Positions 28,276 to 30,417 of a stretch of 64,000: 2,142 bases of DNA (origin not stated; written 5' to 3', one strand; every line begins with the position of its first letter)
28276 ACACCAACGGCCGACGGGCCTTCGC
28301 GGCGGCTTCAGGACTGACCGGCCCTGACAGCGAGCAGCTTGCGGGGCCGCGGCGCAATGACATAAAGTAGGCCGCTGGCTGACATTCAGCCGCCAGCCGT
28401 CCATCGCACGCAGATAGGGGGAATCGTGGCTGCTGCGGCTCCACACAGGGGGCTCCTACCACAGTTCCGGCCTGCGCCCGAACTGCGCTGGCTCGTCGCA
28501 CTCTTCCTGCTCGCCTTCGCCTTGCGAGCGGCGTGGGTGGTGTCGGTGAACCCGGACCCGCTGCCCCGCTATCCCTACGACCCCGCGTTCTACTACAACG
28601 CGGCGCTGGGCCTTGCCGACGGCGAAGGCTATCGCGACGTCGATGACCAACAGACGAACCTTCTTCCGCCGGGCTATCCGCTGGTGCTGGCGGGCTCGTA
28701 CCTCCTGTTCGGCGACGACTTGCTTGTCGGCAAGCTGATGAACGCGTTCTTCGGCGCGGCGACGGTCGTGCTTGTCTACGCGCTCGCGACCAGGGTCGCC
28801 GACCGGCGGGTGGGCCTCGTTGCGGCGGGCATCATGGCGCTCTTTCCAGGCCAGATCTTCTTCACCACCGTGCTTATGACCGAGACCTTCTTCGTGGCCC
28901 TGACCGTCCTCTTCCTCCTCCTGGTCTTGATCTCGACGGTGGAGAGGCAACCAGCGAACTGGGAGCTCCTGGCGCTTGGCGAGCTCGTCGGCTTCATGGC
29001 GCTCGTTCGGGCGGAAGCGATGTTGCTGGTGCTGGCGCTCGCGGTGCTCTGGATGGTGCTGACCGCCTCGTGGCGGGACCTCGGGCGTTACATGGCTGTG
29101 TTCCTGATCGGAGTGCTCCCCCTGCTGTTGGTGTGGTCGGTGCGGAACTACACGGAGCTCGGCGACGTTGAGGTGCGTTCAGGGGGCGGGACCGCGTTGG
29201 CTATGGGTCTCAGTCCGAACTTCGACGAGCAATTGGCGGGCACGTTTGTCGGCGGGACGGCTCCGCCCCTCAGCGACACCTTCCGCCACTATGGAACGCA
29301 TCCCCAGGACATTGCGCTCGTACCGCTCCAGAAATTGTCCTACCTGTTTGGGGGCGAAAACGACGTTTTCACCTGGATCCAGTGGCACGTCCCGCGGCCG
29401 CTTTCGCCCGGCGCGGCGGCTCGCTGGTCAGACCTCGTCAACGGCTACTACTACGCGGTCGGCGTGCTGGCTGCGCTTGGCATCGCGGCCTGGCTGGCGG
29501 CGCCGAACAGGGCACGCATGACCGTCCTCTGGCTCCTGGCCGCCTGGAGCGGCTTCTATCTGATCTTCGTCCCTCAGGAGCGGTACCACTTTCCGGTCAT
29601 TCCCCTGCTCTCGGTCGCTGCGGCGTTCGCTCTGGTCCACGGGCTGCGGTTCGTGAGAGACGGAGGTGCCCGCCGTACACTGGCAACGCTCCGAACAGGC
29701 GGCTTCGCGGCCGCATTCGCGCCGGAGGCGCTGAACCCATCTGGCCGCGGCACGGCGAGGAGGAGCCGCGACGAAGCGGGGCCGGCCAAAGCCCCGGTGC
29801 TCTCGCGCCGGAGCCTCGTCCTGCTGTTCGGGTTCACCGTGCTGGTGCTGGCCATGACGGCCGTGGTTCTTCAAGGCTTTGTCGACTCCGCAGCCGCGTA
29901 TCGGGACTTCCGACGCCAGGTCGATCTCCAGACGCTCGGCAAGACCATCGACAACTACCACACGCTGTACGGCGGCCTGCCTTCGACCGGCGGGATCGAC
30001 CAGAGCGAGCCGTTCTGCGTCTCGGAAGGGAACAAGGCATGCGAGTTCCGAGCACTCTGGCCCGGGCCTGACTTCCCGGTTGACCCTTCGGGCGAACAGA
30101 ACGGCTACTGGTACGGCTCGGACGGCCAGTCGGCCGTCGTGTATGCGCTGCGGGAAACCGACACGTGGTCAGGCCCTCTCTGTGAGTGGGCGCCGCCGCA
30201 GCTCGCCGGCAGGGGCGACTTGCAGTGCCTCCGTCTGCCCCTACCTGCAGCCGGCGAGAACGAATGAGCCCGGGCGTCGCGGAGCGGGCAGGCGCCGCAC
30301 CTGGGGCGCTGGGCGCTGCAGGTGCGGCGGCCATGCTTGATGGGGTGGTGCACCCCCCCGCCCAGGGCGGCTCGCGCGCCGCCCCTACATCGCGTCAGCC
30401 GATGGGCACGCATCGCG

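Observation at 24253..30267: Three tandem GT-C glycosyltransferases, each fused to a pseudopilin (GspG)-like C-terminal domain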

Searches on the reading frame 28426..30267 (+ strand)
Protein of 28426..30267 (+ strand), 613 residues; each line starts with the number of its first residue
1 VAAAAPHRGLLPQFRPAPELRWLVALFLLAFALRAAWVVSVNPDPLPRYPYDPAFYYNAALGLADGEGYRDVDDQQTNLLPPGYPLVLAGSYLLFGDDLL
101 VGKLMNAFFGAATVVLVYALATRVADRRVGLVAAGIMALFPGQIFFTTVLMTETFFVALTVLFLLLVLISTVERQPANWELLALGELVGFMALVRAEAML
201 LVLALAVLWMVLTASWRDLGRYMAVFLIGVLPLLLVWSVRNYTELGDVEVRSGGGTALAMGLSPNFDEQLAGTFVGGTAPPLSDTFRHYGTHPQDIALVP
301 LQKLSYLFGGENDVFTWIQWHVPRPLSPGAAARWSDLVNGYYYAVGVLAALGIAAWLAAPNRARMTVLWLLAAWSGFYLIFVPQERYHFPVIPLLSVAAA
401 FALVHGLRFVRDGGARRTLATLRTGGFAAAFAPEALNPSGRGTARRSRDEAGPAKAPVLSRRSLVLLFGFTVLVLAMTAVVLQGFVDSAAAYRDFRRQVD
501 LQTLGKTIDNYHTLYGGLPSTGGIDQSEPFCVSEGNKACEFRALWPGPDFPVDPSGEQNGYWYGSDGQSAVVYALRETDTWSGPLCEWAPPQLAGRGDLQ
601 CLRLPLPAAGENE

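Call 3: search_protein_families(library=pfam, proteins=[window:28426-30267:+], max_evalue=1)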
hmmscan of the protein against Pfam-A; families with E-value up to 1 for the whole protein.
window:28426-30267:+ (613 aa): 4 families
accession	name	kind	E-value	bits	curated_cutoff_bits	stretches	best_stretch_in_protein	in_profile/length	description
PF13231.12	PMT_2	-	2.6e-13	50.9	26.1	1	81-236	3-154/160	Dolichyl-phosphate-mannose-protein mannosyltransferase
PF03901.23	Glyco_transf_22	-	0.00037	20.3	23.8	2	344-445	268-335/414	Alg9-like mannosyltransferase family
PF02516.20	STT3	-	0.1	12.5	24.5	1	104-235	100-207/405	Oligosaccharyl transferase STT3, N-terminal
PF04123.18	DUF373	-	0.26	11.1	28.3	1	75-244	154-319/335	Domain of unknown function (DUF373)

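Call 4: search_protein_families(library=ncbifam, proteins=[window:28426-30267:+], max_evalue=1)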
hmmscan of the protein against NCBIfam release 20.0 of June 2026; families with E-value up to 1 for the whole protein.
window:28426-30267:+ (613 aa): 4 families
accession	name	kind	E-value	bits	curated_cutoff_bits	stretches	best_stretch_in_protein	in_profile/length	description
NF047440.1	LA3751_2_3_fam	subfamily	7.5e-09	34.9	200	1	81-246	82-245/460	LA_3751/LA_3752 family putative glycosyltransferase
TIGR04154.1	archaeo_STT3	subfamily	1.2e-07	30.5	450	1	101-211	97-216/831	oligosaccharyl transferase, archaeosortase A system-associated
NF058602.1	PrMnsylTfPmt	equivalog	0.0011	17.8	800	1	87-165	106-188/530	protein O-mannosyltransferase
NF011596.0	PRK15021.1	subfamily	0.0046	16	439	1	98-195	126-220/341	microcin C ABC transporter permease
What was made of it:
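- On GT39 protein O-mannosyltransferases (PF02366; NF058602): NF058602 scores 17.8 bits against a cut-off of 800 (call 4).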

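Call 13: find_homologous_proteins(query=window:28426-30267:+, max_evalue=0.001)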
Query window:28426-30267:+ (613 aa): 51 proteins with E <= 0.001 among 8000 candidates.
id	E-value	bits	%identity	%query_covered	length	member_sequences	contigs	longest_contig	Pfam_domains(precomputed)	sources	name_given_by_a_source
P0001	0.0e+0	1384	100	100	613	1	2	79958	PF13231.13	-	-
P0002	1.1e-229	782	60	97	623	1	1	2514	PF02366.25,PF13231.13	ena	-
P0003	4.2e-177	608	54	92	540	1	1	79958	PF13231.13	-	-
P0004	4.3e-156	539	52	82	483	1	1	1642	PF13231.13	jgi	jgi:4-amino-4-deoxy-L-arabinose transferase-like glycosyltransferase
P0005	1.4e-150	521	45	98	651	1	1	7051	PF13231.13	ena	-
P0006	5.6e-150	519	46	92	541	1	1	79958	PF13231.13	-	-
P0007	1.3e-145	505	45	96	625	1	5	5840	PF13231.13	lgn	-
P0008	1.1e-69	254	38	66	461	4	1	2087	PF13231.13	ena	-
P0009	6.3e-68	248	37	60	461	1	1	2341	PF13231.13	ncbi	-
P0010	4.7e-67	245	38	65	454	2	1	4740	PF13231.13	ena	-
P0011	4.1e-65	239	40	64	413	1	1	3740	PF13231.13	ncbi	-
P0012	5.5e-64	235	38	62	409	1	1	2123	PF03901.24,PF13231.13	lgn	-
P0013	1.3e-62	230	39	61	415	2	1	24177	PF13231.13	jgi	-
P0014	4.8e-61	225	36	61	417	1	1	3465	PF13231.13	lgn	-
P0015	3.1e-59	219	35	62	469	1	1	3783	PF13231.13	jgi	jgi:4-amino-4-deoxy-L-arabinose transferase-like glycosyltransferase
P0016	2.5e-52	196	33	62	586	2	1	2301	PF02366.25,PF11611.14,PF13231.13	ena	-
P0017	1.6e-46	177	32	63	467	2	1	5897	PF02366.25,PF09913.16,PF13231.13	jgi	jgi:4-amino-4-deoxy-L-arabinose transferase-like glycosyltransferase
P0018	3.0e-44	170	32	63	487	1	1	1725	PF13231.13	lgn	-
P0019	2.9e-41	160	32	60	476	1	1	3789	PF02516.21,PF13231.13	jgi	-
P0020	2.2e-37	147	34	57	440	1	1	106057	PF13231.13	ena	-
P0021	2.1e-21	94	30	63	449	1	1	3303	PF13231.13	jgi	-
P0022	6.7e-21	92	40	30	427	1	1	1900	PF13231.13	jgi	jgi:4-amino-4-deoxy-L-arabinose transferase-like glycosyltransferase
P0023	4.0e-18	83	27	64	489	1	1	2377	PF13231.13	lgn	-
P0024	8.8e-15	72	29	65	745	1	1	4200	PF13431.13,PF13414.13,PF13176.13,PF13428.13,PF13374.13,PF14559.13,PF00515.35,PF13424.13,PF13432.13,PF13181.13,PF07719.24,PF13231.13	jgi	jgi:tetratricopeptide (TPR) repeat protein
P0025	1.4e-14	72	28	67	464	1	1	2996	PF13231.13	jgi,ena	jgi:4-amino-4-deoxy-L-arabinose transferase-like glycosyltransferase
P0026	3.1e-14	70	33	29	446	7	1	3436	PF13231.13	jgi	jgi:4-amino-4-deoxy-L-arabinose transferase-like glycosyltransferase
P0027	7.1e-14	69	28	45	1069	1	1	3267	PF13231.13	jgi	jgi:4-amino-4-deoxy-L-arabinose transferase-like glycosyltransferase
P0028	1.5e-13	68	27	62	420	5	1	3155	PF13231.13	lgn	-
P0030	9.3e-13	66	32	36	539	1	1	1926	PF14559.13,PF13431.13,PF13414.13,PF00515.35,PF13424.13,PF13432.13,PF13428.13,PF13181.13,PF07719.24,PF13174.13,PF13231.13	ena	-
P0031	1.9e-11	61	32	36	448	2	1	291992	PF13231.13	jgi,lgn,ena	-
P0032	1.9e-11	61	30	37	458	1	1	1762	PF13231.13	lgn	-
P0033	1.5e-9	55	31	41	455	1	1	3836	PF13231.13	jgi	jgi:4-amino-4-deoxy-L-arabinose transferase-like glycosyltransferase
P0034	2.8e-9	54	27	51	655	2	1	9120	PF25063.1,PF13431.13,PF13414.13,PF13176.13,PF13428.13,PF13374.13,PF14559.13,PF24575.2,PF13371.13,PF00515.35,PF12895.14,PF13424.13,PF21033.5,PF13432.13,PF13429.13,PF13181.13,PF07719.24,PF13174.13,PF13231.13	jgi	jgi:tetratricopeptide (TPR) repeat protein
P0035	1.7e-8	52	28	62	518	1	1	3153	PF13231.13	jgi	jgi:4-amino-4-deoxy-L-arabinose transferase-like glycosyltransferase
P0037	4.4e-8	50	27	20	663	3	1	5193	PF13431.13,PF13414.13,PF13176.13,PF13428.13,PF04733.21,PF07721.21,PF14559.13,PF00515.35,PF13424.13,PF13432.13,PF13429.13,PF13181.13,PF07719.24,PF13231.13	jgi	-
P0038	1.7e-7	48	37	17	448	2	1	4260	PF13231.13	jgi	jgi:4-amino-4-deoxy-L-arabinose transferase-like glycosyltransferase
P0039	4.0e-7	47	34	23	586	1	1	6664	PF14559.13,PF23914.2,PF13414.13,PF13371.13,PF00515.35,PF13432.13,PF13428.13,PF13181.13,PF07719.24,PF13231.13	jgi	jgi:Flp pilus assembly protein TadD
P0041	1.6e-6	45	31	31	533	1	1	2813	PF02366.25,PF13231.13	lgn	-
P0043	6.9e-6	43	34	27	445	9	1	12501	PF13231.13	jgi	-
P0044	8.8e-6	43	31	41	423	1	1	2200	PF13231.13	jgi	jgi:4-amino-4-deoxy-L-arabinose transferase-like glycosyltransferase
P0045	8.8e-6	43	31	30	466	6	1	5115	PF13231.13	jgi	jgi:hypothetical protein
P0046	4.5e-5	40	26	59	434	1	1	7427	PF13231.13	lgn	-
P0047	7.5e-5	39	31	41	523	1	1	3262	PF13231.13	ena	-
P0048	2.5e-4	38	36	13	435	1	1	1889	PF13231.13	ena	-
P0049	3.3e-4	37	25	23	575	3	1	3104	PF13231.13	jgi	jgi:dolichyl-phosphate-mannose-protein mannosyltransferase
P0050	4.9e-4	37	56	3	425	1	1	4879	PF13231.13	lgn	-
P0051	6.9e-4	36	30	33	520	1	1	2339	PF13231.13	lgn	-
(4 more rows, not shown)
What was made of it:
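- Closest known: PMT_2-type GT-C enzymes with a C-terminal protein-binding domain. Same: PMT_2 + TPR proteins appear among the relatives of the core (P0024, P0030, P0034, P0037, P0039; call 13).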

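Call 22: find_encoding_contigs(protein=P0005, flank=10000, max_places=4)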
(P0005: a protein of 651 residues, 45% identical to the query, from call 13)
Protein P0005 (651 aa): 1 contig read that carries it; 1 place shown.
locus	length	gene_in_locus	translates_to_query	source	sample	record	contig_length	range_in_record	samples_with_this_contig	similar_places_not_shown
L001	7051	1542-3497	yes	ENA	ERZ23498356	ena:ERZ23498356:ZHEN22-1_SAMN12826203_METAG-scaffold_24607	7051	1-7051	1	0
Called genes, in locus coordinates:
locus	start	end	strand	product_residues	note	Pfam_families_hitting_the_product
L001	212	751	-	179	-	PF00589:Phage_integrase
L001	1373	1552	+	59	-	-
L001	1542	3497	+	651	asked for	PF13231:PMT_2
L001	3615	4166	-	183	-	-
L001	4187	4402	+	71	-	-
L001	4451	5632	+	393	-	PF00535:Glycos_transf_2, PF26629:GT2_TM_C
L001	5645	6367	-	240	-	PF13489:Methyltransf_23, PF13847:Methyltransf_31, PF08241:Methyltransf_11, PF08242:Methyltransf_12, PF13649:Methyltransf_25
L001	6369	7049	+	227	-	?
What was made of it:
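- On GT-C glycosyltransferases, PMT_2 superfamily (PF13231): Only indirect evidence: a GT2 + GT2_TM_C gene next to relative P0005 (call 22).
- Closest known: Actinobacterial protein O-mannosylation. Same: A GT2 + GT2_TM_C gene lies next to the relative P0005 (call 22).
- A lipid-linked donor, from family knowledge and from the GT2 + GT2_TM_C gene next to relative P0005 (call 22).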

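Call 23: find_encoding_contigs(protein=P0007, flank=10000, max_places=5)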
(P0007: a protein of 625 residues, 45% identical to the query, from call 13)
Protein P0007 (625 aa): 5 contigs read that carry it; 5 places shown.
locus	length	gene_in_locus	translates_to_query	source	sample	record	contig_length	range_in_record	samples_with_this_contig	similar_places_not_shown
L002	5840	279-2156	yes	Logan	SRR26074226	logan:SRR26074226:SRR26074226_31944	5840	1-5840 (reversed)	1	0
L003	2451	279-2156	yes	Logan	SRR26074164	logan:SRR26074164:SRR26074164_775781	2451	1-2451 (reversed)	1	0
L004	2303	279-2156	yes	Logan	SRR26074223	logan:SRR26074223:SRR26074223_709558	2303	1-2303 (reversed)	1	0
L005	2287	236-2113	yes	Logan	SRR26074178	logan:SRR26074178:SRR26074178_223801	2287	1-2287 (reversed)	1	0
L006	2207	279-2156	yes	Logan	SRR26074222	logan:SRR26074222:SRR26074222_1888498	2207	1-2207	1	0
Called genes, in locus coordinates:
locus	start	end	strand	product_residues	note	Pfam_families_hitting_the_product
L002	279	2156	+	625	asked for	PF13231:PMT_2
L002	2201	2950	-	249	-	PF00730:HhH-GPD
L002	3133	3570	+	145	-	PF00472:RF-1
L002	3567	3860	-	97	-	-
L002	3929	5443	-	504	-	PF00672:HAMP, PF00512:HisKA, PF02518:HATPase_c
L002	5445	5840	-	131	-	?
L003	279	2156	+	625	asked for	PF13231:PMT_2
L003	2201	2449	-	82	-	?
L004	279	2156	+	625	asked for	PF13231:PMT_2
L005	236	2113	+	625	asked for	PF13231:PMT_2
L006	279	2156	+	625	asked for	PF13231:PMT_2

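Call 50: predict_structure(alignment_id=A7)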
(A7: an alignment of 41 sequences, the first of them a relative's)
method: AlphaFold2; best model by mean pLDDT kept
length: 613 residues; sequences in the alignment: 41
mean_pLDDT: 90.7   pTM: 0.89
mean pLDDT of the five models: 90.7, 89.8, 89.8, 89.7, 89.1
residues with pLDDT >= 90: 491; 70-90: 66; 50-70: 34; < 50: 22
segments of 3 or more residues with pLDDT < 50: 1-9, 440-444, 611-613
pLDDT, mean of each block of 10 residues (from residue 1): 44 66 98 97 76 93 97 95 98 97 97 98 97 98 95 97 98 96 98 97 98 96 98 98 96 92 93 86 96 96 96 90 91 96 98 96 97 97 95 98 96 90 73 53 51 71 92 94 89 92 95 97 97 96 93 87 97 93 85 94 79 42
secondary structure, 60 per line:
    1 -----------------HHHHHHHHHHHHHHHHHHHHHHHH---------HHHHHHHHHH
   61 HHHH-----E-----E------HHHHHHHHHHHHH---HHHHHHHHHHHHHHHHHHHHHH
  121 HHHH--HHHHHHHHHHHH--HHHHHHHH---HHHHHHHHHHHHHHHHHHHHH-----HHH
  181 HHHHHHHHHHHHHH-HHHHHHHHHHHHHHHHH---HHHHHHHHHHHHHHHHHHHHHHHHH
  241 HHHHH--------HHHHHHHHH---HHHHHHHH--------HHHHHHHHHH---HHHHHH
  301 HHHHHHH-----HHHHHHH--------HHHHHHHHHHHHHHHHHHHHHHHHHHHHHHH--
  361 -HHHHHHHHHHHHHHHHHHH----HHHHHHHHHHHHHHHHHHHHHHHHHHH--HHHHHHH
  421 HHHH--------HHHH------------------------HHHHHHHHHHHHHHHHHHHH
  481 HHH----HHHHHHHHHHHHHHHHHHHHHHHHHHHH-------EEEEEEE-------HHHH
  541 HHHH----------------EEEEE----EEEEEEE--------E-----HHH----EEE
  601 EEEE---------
elements in order: H18-41 H51-64 H83-95 H99-124 H127-138 H141-148 H152-172 H178-194 H196-212 H216-245 H254-262 H266-273 H282-291 H295-307 H313-319 H328-358 H362-380 H385-411 H414-424 H433-436 H461-483 H488-515 E523-529 H537-544 E561-565 E570-576 E598-604
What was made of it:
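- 28426..30267 (+): Paralogue 3, 613 aa. It has a canonical GTG start preceded by GGGGG-N4. This is the copy whose structure was predicted. AF2 full length: pLDDT 90.7, pTM 0.89 (call 50).
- On GT-C glycosyltransferases, PMT_2 superfamily (PF13231): AF2 pLDDT 90.7, pTM 0.89 (call 50).
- Topology from the positive-inside rule applied to the sequence and the helices of call 50.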

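Call 53: fold_search(model_id=the predicted structure, library=pdb)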
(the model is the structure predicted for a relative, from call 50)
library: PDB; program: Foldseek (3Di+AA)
matches with E <= 10: 305; with E <= 0.001: 30
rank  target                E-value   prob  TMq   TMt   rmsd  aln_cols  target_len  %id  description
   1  9n9j_I                5.1e-07  1.00  0.38  0.34  15.7       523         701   14  Structure of a GRP94 folding intermediate engaged with a CCDC134- and FKBP11-bound secretory translocon (released 2025-11-19)
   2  5f15                  2.4e-06  1.00  0.39  0.44  18.5       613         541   16  Crystal Structure of ArnT from Cupriavidus metallidurans bound to Undecaprenyl phosphate (released 2016-02-17)
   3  8b6l_I                4.4e-06  1.00  0.40  0.36  14.3       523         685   15  Subtomogram average of the human Sec61-TRAP-OSTA-translocon (released 2022-12-07)
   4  3wak                  6.2e-06  1.00  0.39  0.29  17.6       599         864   13  Crystal structure of the Archaeoglobus fulgidus oligosaccharyltransferase (O29867_ARCFU) in the apo form (released 2013-10-30)
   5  6s7t_A                8.3e-06  1.00  0.41  0.36  14.1       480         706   14  Cryo-EM structure of human oligosaccharyltransferase complex OST-B (released 2019-12-18)
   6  7oci_F                9.4e-06  1.00  0.40  0.39  14.8       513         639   15  Cryo-EM structure of yeast Ost6p containing oligosaccharyltransferase complex (released 2022-02-16)
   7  5gmy_A                1.3e-05  1.00  0.41  0.30  20.4       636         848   13  Crystal structure of the Archaeoglobus fulgidus oligosaccharyltransferase (O29867_ARCFU) tethered with an acceptor pep (released 2017-02-01)
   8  3waj                  1.3e-05  1.00  0.38  0.30  18.0       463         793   16  Crystal structure of the Archaeoglobus fulgidus oligosaccharyltransferase (O29867_ARCFU) complex with Zn and sulfate (released 2013-10-30)
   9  8agc_A                1.4e-05  1.00  0.39  0.35  14.8       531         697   16  Structure of yeast oligosaccharylransferase complex with lipid-linked oligosaccharide and non-acceptor peptide bound (released 2022-12-07)
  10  7e9s_A                1.5e-05  1.00  0.38  0.28  20.2       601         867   13  Archaeal oligosaccharyltransferase AglB from Archaeoglobus fulgidus in complex with an inhibitory peptide and a dolich (released 2021-09-08)
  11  8age_A                1.8e-05  1.00  0.38  0.37  14.3       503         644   15  Structure of yeast oligosaccharylransferase complex with acceptor peptide bound (released 2022-12-07)
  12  5ezm                  2.4e-05  1.00  0.37  0.42  18.4       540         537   15  Crystal Structure of ArnT from Cupriavidus metallidurans in the apo state (released 2016-02-17)
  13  8agb_A                2.9e-05  1.00  0.41  0.40  11.4       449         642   15  Structure of yeast oligosaccharylransferase complex with lipid-linked oligosaccharide bound (released 2022-12-07)
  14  8pn9_A                3.0e-05  1.00  0.40  0.37  16.6       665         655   13  Structure of human oligosaccharyltransferase OST-A complex bound to NGI-1 (released 2024-05-08)
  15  9i5k_A                4.2e-05  1.00  0.39  0.47  12.5       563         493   12  Structure of the Chaetomium thermophilum Pmt4 homodimer (C2 symmetry) (released 2025-12-24)
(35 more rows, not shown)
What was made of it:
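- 28426..30267 (+): Foldseek matches STT3, ArnT, AglB, PglB and Pmt4 (call 53).
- On GT-C glycosyltransferases, PMT_2 superfamily (PF13231): Foldseek probability 1.00 to STT3, ArnT, AglB, PglB and Pmt4 (call 53).
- Closest known: ArnT. Same: These are the best structural matches of the full-length model (E 5e-7 to 8e-4, probability 1.00; call 53).
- Foldseek gives 30 matches at E <= 1e-3, to the STT3, ArnT, AglB, PglB, Pmt and ALG families (calls 50, 53). Pmt1-Pmt2 and Pmt4 dimers are among the fold matches (call 53).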
